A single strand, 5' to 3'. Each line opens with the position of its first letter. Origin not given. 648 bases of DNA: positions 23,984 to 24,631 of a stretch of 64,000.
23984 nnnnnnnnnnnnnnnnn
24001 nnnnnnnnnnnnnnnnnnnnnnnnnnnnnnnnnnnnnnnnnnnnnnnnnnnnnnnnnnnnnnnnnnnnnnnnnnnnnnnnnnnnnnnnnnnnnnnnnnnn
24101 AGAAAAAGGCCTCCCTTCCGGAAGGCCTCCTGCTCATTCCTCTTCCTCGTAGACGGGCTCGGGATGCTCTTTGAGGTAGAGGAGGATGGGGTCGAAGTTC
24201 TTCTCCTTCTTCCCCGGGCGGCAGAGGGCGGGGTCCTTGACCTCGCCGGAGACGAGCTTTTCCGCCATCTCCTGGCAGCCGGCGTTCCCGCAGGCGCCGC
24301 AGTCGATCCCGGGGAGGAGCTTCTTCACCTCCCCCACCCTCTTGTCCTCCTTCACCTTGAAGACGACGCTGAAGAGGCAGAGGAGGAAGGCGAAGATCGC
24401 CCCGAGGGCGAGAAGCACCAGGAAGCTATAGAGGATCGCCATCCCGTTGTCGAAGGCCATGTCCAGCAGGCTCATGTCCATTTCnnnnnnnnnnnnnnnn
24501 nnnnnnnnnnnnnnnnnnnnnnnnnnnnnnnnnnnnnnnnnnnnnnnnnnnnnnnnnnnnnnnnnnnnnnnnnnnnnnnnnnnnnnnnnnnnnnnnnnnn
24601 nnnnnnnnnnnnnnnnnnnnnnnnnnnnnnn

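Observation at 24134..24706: RnfB reduced to its N-terminal Fe-S domain plus an extra Cys-rich mini-subunit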

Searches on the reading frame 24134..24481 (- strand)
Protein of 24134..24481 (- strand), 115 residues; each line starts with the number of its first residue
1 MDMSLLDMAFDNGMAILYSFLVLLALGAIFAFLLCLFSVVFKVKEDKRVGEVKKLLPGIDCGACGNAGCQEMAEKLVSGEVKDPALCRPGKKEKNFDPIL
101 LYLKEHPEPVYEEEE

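Call 4: search_protein_families(library=pfam, proteins=[window:24134-24481:-], max_evalue=0.1)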
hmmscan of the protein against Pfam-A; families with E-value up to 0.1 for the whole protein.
window:24134-24481:- (115 aa): 2 families
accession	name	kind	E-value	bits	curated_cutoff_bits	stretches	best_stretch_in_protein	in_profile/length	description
PF04060.18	FeS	-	1.9e-10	40.7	23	1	56-89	1-33/33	Putative Fe-S cluster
PF06653.16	Claudin_3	-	0.041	14.3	28.7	1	11-61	49-99/163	Tight junction protein, Claudin-like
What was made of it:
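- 24134..24481 (-): Short rnfB (115 aa): TM helix plus FdI [4Fe-4S] domain only. PF04060 E=1.9e-10 (call 4).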

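Call 7: find_homologous_proteins(query=window:24134-24481:-, max_evalue=0.001)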
Query window:24134-24481:- (115 aa): 17 proteins with E <= 0.001 among 29 candidates.
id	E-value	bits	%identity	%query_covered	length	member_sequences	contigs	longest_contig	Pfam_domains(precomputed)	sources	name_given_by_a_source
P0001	1.8e-67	243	95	100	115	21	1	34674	PF04060.19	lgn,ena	-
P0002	3.6e-48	180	70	97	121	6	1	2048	PF04060.19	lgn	-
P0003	9.2e-48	179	72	93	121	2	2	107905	PF04060.19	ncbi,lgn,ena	-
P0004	1.0e-41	160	95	70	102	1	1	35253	PF04060.19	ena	-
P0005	2.4e-34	136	62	87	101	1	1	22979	PF04060.19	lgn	-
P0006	1.4e-33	133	62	89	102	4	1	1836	PF04060.19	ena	-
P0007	6.6e-31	125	67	68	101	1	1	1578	PF04060.19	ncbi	-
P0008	7.9e-28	115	53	87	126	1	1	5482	PF04060.19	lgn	-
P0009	4.3e-26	109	53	82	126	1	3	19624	PF04060.19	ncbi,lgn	-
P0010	6.0e-26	109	53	82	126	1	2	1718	PF04060.19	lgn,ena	-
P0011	8.2e-26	108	53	82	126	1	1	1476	PF04060.19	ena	-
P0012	5.2e-25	106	52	82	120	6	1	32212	PF04060.19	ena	-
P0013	6.3e-25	106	52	82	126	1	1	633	PF04060.19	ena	-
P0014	9.8e-25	105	51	81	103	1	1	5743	PF04060.19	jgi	jgi:electron transport complex protein RnfB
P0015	1.8e-24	104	58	80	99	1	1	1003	PF04060.19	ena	-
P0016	2.9e-18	84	51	82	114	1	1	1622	PF04060.19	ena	-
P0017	5.8e-14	70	43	82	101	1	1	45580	PF04060.19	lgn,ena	-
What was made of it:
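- Checked: All 17 homologue clusters of the short RnfB are 99-126 aa (call 7).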

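Call 8: find_encoding_contigs(protein=P0003, flank=10000, max_places=3)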
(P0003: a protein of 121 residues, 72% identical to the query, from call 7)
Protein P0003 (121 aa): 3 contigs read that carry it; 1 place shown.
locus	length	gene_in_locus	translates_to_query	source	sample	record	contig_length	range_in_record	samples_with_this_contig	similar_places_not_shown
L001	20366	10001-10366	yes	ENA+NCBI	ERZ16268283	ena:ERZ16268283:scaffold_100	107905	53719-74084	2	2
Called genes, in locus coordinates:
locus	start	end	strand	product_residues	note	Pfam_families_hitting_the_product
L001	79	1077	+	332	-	PF00356:LacI, PF00532:Peripla_BP_1 (faint), PF13377:Peripla_BP_3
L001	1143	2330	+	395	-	-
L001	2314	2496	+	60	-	-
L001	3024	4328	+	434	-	PF13375:RnfC_N, PF01512:Complex1_51K, PF10531:SLBB (weak), PF00037:Fer4 (faint), PF12797:Fer4_2 (faint), PF12838:Fer4_7, PF13187:Fer4_9 (weak), PF13237:Fer4_10 (weak)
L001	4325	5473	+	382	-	PF03116:NQR2_RnfD_RnfE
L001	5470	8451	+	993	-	PF17202:sCache_3_3 (faint)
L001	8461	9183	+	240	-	PF02508:Rnf-Nqr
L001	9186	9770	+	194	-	PF02508:Rnf-Nqr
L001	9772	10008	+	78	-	-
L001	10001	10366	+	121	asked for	PF04060:FeS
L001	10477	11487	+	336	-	PF02424:ApbE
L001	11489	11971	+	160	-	PF07009:NusG_II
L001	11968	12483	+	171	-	PF07456:Hpre_diP_synt_I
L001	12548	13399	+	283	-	PF02645:DegV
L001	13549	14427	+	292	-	-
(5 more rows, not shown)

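Call 9: find_encoding_contigs(protein=P0017, flank=10000, max_places=3)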
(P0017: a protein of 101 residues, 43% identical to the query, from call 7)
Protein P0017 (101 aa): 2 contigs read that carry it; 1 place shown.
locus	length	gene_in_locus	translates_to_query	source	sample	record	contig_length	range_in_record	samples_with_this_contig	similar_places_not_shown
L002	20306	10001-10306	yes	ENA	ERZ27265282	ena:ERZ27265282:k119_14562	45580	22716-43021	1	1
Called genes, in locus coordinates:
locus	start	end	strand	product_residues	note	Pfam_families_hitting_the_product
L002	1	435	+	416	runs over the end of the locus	PF04326:SLFN_AlbA_2, PF13749:HATPase_c_4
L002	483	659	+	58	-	-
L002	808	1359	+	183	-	PF03861:ANTAR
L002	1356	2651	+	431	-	PF13375:RnfC_N, PF01512:Complex1_51K, PF10531:SLBB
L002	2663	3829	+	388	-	PF03116:NQR2_RnfD_RnfE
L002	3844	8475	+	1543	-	PF04205:FMN_bind (faint)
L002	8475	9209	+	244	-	PF02508:Rnf-Nqr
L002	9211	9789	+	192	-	PF02508:Rnf-Nqr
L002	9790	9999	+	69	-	-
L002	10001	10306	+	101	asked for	PF04060:FeS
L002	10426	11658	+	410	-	PF02424:ApbE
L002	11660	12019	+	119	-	PF07009:NusG_II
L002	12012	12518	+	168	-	PF07456:Hpre_diP_synt_I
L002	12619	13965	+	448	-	PF01743:PolyA_pol, PF12627:PolyA_pol_RNAbd (weak), PF01966:HD, PF13735:tRNA_NucTran2_2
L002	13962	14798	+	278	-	-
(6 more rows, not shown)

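Call 12: find_encoding_contigs(protein=P0005, flank=10000, max_places=2)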
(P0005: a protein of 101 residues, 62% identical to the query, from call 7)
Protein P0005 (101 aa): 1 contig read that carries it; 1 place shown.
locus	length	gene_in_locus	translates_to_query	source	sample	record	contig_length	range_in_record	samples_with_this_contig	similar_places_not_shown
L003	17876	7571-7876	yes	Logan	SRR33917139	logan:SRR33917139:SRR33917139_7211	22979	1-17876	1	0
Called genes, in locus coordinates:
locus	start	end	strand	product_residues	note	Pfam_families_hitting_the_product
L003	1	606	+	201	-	?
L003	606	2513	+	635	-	PF01547:SBP_bac_1 (faint), PF13416:SBP_bac_8, PF13343:SBP_bac_6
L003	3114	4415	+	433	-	PF13375:RnfC_N, PF01512:Complex1_51K, PF00037:Fer4 (faint), PF10531:SLBB, PF12797:Fer4_2 (faint), PF12838:Fer4_7 (weak), PF13237:Fer4_10 (weak)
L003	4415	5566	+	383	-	PF03116:NQR2_RnfD_RnfE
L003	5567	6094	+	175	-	-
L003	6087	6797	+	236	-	PF02508:Rnf-Nqr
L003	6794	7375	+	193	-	PF02508:Rnf-Nqr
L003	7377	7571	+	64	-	-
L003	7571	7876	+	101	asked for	PF04060:FeS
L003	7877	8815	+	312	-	PF02424:ApbE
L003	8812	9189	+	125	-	PF07009:NusG_II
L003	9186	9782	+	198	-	PF07456:Hpre_diP_synt_I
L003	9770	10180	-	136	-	-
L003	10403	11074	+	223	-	PF04237:YjbR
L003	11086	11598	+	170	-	PF00881:Nitroreductase, PF14512:TM1586_NiRdase (faint), PF00881:Nitroreductase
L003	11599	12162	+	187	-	PF01648:ACPS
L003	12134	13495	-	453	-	PF01554:MatE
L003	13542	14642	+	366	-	PF02129:Peptidase_S15 (faint), PF01738:DLH (faint), PF00561:Abhydrolase_1 (weak), PF12146:Hydrolase_4, PF12697:Abhydrolase_6 (weak)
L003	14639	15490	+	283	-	PF01522:Polysacc_deac_1, PF11959:DUF3473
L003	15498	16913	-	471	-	PF05833:NFACT_N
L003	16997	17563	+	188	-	PF00625:Guanylate_kin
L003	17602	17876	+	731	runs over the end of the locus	PF17764:PriA_3primeBD, PF00270:DEAD, PF04851:ResIII, PF13604:AAA_30 (weak), PF18319:Zn_ribbon_PriA (weak), PF00271:Helicase_C (weak), PF18074:PriA_C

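Call 13: find_encoding_contigs(protein=P0009, flank=10000, max_places=2)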
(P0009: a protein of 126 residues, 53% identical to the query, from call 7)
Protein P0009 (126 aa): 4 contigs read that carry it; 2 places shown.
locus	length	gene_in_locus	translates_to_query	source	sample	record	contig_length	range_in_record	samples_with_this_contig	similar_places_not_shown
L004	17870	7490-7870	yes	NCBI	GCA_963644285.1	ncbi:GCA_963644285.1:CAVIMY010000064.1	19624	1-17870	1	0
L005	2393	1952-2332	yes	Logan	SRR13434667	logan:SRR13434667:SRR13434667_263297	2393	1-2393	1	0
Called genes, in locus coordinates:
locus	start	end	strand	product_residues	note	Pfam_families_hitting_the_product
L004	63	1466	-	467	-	PF07690:MFS_1, PF13347:MFS_2 (faint), PF07690:MFS_1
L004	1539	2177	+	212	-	PF07947:YhhN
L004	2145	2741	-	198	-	PF01725:Ham1p_like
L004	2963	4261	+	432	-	PF13375:RnfC_N, PF01512:Complex1_51K, PF12797:Fer4_2 (faint), PF10531:SLBB, PF00037:Fer4 (faint), PF12838:Fer4_7 (weak), PF13237:Fer4_10 (weak)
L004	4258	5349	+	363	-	PF03116:NQR2_RnfD_RnfE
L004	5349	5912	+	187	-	-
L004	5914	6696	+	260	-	PF02508:Rnf-Nqr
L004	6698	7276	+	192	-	PF02508:Rnf-Nqr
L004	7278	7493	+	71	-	-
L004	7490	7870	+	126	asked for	PF04060:FeS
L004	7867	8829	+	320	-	PF02424:ApbE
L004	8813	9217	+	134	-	PF07009:NusG_II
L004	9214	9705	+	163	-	PF12822:ECF_trnsprt (weak), PF07456:Hpre_diP_synt_I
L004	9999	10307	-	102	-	PF00085:Thioredoxin, PF13098:Thioredoxin_2 (weak)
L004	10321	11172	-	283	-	PF05857:TraX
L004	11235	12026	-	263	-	PF02517:Rce1-like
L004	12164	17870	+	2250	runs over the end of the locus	-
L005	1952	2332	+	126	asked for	PF04060:FeS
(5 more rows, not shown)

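Call 14: find_encoding_contigs(protein=P0014, flank=10000, max_places=2)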
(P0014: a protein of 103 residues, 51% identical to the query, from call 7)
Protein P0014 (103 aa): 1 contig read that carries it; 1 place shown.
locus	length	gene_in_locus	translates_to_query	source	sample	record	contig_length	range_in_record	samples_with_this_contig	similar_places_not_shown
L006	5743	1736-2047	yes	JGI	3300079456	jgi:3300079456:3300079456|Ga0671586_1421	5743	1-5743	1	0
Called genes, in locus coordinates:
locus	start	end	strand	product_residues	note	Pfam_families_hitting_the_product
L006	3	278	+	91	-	?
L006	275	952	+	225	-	PF02508:Rnf-Nqr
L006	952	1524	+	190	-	PF02508:Rnf-Nqr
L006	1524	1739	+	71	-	-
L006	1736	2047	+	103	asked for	PF04060:FeS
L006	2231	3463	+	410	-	PF02424:ApbE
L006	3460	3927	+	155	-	PF07009:NusG_II (weak)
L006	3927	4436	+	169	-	PF07456:Hpre_diP_synt_I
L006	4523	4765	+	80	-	PF01197:Ribosomal_L31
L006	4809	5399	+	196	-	PF00265:TK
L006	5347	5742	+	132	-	?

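Call 22: find_related_loci(query=A1, collection=genome_contigs, flank=9000)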
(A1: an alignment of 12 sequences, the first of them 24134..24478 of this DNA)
Query A1 (114 aa) in genome_contigs; peptide patterns used: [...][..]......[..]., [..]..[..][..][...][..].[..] (x = any residue, [..] = any of these).
599 stretches matched a pattern (row limit reached: there are more); 568 encode a relative of the query (tblastn E <= 1e-3); the best 80 are kept; 80 distinct loci.
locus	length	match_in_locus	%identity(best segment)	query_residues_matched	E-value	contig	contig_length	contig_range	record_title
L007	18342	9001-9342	96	1-114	3e-69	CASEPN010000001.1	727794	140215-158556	uncultured Firmicutes bacterium isolate A62_L1_378378_idba_bin.70 genome assembly, contig: A62_L1_378378_idba_bin.70.fa_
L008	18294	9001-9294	51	11-108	2e-32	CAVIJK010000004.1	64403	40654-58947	bacterium isolate H07616-L1_cleanbin_000030 genome assembly, contig: Spades_H07616-L1_contig_196, whole genome shotgun s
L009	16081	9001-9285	53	13-107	6e-31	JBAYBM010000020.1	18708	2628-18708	MAG: Bacilli bacterium isolate SO_2016_CLC_T2_121 scaffold02519_PH3_Jul20_2016, whole genome shotgun sequence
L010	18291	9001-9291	53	11-107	4e-30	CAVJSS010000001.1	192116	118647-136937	uncultured Eubacteriales bacterium isolate H07682-L1_cleanbin_000032 genome assembly, contig: Spades_H07682-L1_contig_5,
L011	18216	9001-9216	68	35-106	3e-28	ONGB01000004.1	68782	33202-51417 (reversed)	uncultured Erysipelotrichaceae bacterium isolate RUG275 genome assembly, contig: scaffold_503, whole genome shotgun sequ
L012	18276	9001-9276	58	16-107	3e-28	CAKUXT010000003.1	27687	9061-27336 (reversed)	MAG: uncultured Bacilli bacterium isolate REFINED_METABAT215_TOP10_CONTIGS_1500_ASSEMBLY_K77_MERGED__Hadza_MoBio_hadza-I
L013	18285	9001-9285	46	13-107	2e-27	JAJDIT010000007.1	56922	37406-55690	Acholeplasma sp. OttesenSCG-928-E16 AH-928-E16_NODE_7, whole genome shotgun sequence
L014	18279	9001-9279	48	16-108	4e-27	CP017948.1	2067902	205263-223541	Tenericutes bacterium MO-XQ, complete sequence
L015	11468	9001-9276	60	16-107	1e-26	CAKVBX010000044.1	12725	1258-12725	MAG: uncultured Bacilli bacterium isolate REFINED_METABAT215_TOP10_CONTIGS_1500_ASSEMBLY_K77_MERGED__Nepal_MoBio_Fiber-H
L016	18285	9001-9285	48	13-107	1e-26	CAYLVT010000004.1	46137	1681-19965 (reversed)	MAG TPA_asm: uncultured Acholeplasmataceae bacterium isolate binchicken_co173_1031 genome assembly, contig: NODE_2683_le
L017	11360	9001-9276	57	16-107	2e-26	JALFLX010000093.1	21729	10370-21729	MAG: Bacilli bacterium isolate SUG800 k141_351286, whole genome shotgun sequence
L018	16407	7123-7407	45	13-107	2e-25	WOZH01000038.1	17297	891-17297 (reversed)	MAG: Acholeplasmataceae bacterium isolate WOFB19 NODE_1292_length_17297_cov_10.799095, whole genome shotgun sequence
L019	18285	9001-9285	46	13-107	3e-24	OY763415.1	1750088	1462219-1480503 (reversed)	MAG: Acholeplasmataceae bacterium isolate 742012ca-395f-4069-aabb-f3199e209540 genome assembly, chromosome: 1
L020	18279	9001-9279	45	15-107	8e-24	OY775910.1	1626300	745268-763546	MAG: Acholeplasmataceae bacterium isolate 79d77305-d387-4e48-9b67-53dfc1ec32a7 genome assembly, chromosome: 1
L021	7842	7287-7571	53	13-107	8e-24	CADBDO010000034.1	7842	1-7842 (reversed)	MAG: uncultured Erysipelotrichaceae bacterium isolate RUG13880 genome assembly, contig: RUG13880_asm_34, whole genome sh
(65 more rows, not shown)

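Call 35: search_protein_families(library=ncbifam, proteins=[window:24134-24481:-], max_evalue=1)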
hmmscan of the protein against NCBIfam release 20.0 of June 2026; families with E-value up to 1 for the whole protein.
window:24134-24481:- (115 aa): 14 families
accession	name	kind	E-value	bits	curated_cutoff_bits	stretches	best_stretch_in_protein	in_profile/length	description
NF005504.0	PRK07118.1-3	equivalog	1.5e-15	57.3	437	1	15-91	3-79/293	Fe-S cluster domain-containing protein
NF005503.0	PRK07118.1-2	equivalog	1.3e-14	54.1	252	1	16-93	2-79/292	RnfABCDGE type electron transport complex subunit B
NF005505.0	PRK07118.1-4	equivalog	2.1e-13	50.4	378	1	16-80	7-71/265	Fe-S cluster domain-containing protein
NF041836.1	rnfB_Methano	equivalog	4.3e-13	49.3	445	1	16-80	7-71/265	Rnf electron transport complex subunit RnfB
TIGR01944.1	rnfB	subfamily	7e-13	48.5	68.7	1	19-94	7-80/190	RnfABCDGE type electron transport complex subunit B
NF003475.0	PRK05113.1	equivalog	1.1e-11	44.9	203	1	15-93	3-79/190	electron transport complex subunit RsxB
NF005506.0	PRK07118.1-5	equivalog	3.2e-11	43.2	388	1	25-90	15-79/279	Fe-S cluster domain-containing protein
NF011065.0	PRK14494.1-4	equivalog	1.8e-05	24.2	287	1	49-82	156-189/244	putative molybdopterin-guanine dinucleotide biosynthesis protein MobB/FeS domain-containing protein protein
NF006446.0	PRK08764.1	equivalog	0.0002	21.3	220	1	47-90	7-49/139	Rnf electron transport complex subunit RnfB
NF004859.0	PRK06214.1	equivalog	0.00021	20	432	1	59-94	99-133/539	sulfite reductase subunit alpha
NF005415.0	PRK06991.1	equivalog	0.00034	20.3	281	1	51-93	10-51/284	electron transport complex subunit RsxB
NF003195.0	PRK04165.1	equivalog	0.00094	18.2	306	1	51-89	7-44/450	acetyl-CoA decarbonylase/synthase complex subunit gamma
NF011064.0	PRK14494.1-3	equivalog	0.0015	17.9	418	1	51-82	155-187/244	putative molybdopterin-guanine dinucleotide biosynthesis protein MobB/FeS domain-containing protein protein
NF011063.0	PRK14494.1-2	equivalog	0.044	13.5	258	1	54-90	140-175/227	putative molybdopterin-guanine dinucleotide biosynthesis protein MobB/FeS domain-containing protein protein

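Call 47: predict_structure(alignment_id=A1)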
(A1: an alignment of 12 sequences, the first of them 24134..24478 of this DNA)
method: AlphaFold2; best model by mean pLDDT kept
length: 114 residues; sequences in the alignment: 12
mean_pLDDT: 77.4   pTM: 0.51
mean pLDDT of the five models: 77.4, 76.8, 71.5, 66.7, 64.8
residues with pLDDT >= 90: 14; 70-90: 73; 50-70: 26; < 50: 1
segments of 3 or more residues with pLDDT < 50: none
pLDDT, mean of each block of 10 residues (from residue 1): 66 87 95 82 71 81 83 83 72 68 74 52
secondary structure, 60 per line:
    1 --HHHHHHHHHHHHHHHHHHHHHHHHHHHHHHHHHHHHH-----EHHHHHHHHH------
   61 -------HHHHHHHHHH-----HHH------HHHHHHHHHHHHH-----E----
elements in order: H3-39 H46-54 H68-77 H92-104
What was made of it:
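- On RnfB / RsxB (canonical, TIGR01944 / PRK05113): AF2 predicts helix 3-39 (call 47).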

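Call 51: fold_search(model_id=the predicted structure, library=pdb)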
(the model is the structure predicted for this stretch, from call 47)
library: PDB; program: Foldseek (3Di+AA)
matches with E <= 10: 11; with E <= 0.001: 0
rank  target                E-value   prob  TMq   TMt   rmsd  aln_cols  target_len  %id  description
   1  9eri_B                6.8e-02  0.98  0.42  0.17   6.6        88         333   34  Cryo-EM structure of sodium pumping Rnf complex from Acetobacterium woodii bound to NADH (released 2025-03-05)
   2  4c1n_G                8.2e-02  1.00  0.38  0.10   2.2        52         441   21  Corrinoid protein reactivation complex with activator (released 2014-08-13)
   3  2ycl_A                1.3e-01  0.99  0.37  0.11   2.7        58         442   22  complete structure of the corrinoid,iron-sulfur protein including the N-terminal domain with a 4Fe-4S cluster (released 2011-06-08)
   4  4djd_C                2.2e-01  0.99  0.32  0.09   0.9        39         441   36  Crystal structure of folate-free corrinoid iron-sulfur protein (CFeSP) in complex with its methyltransferase (MeTr) (released 2012-03-14)
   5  9fzy_F                5.0e-01  0.77  0.31  0.09   4.3        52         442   27  Structure of carbon monoxide dehydrogenase/acetyl-CoA synthase (CODH/ACS) in complex with corrinoid iron-sulfur protei (released 2025-02-05)
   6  5v8i_2t               5.6e+00  0.06  0.27  0.31  13.2        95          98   16  Thermus thermophilus 70S ribosome lacking ribosomal protein uS17 (released 2018-03-28)
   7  4y4o_2t               6.0e+00  0.03  0.22  0.24  13.5        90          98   16  Crystal structure of the Thermus thermophilus 70S ribosome with rRNA modifications and bound to protein Y (YfiA) at 2 (released 2015-03-18)
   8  9u6e_B                6.7e+00  0.04  0.22  0.27  11.5        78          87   18  FADD-DED filaments coordinate complex IIa assembly during TNF-induced apoptosis (released 2025-08-20)
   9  5klg_A                7.6e+00  0.03  0.25  0.16   9.6        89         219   11  Structure of CavAb(W195Y) in complex with Br-dihydropyridine derivative UK-59811 (released 2016-08-31)
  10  6c1e_A                7.6e+00  0.03  0.23  0.15   9.8        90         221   13  NavAb NormoPP mutant (released 2018-05-16)
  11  7mz5_A                9.8e+00  0.05  0.30  0.11   6.6        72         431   18  Cryo-EM structure of RTX-bound full-length TRPV1 in C2 state (released 2021-09-22)
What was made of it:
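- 24134..24481 (-): The AF2 model has pLDDT 77, and its best Foldseek matches are A. woodii RnfB and the CFeSP N-terminal 4Fe-4S domain (calls 47, 51).
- On RnfB / RsxB (canonical, TIGR01944 / PRK05113): The fold matches 9eri_B and CFeSP (call 51).
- Its fold matches the RnfB N-terminus and the CFeSP 4Fe-4S domain (call 51).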
